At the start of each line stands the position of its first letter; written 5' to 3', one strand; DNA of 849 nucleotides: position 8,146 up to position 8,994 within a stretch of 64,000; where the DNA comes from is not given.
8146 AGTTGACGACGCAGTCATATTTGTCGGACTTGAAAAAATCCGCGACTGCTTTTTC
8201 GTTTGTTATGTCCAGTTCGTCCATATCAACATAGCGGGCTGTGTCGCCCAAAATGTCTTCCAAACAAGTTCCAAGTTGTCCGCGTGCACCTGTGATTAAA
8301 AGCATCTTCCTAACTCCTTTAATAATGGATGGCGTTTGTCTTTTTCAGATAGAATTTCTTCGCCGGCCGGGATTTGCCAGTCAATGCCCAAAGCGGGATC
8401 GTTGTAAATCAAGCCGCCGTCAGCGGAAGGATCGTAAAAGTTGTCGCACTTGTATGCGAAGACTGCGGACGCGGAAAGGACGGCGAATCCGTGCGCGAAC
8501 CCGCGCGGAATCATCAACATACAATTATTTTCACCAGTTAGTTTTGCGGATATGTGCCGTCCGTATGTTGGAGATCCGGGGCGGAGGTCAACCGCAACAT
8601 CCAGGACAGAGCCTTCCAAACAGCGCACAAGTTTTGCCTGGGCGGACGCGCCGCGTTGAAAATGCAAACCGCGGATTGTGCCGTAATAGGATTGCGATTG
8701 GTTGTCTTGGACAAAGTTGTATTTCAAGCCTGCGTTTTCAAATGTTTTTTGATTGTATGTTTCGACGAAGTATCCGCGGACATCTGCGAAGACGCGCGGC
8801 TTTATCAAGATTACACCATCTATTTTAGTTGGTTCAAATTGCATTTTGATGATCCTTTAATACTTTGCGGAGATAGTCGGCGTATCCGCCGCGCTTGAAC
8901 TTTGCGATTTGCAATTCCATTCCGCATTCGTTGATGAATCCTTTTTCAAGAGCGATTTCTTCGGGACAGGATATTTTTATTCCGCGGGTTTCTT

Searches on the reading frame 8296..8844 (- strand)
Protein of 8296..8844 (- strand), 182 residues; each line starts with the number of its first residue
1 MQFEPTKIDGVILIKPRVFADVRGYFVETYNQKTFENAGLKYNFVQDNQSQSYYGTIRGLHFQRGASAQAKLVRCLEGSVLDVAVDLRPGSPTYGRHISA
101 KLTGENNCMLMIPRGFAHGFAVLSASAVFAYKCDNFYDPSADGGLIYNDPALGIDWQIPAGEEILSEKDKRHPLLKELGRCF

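Call 73: search_protein_families(library=pfam, proteins=[window:8296-8844:-], max_evalue=0.0001)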
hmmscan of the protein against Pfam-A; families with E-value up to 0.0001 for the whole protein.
window:8296-8844:- (182 aa): 1 family
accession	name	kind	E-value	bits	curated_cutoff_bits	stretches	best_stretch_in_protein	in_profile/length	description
PF00908.23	dTDP_sugar_isom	-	2.9e-70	235.8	27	1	6-177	2-168/168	dTDP-4-dehydrorhamnose 3,5-epimerase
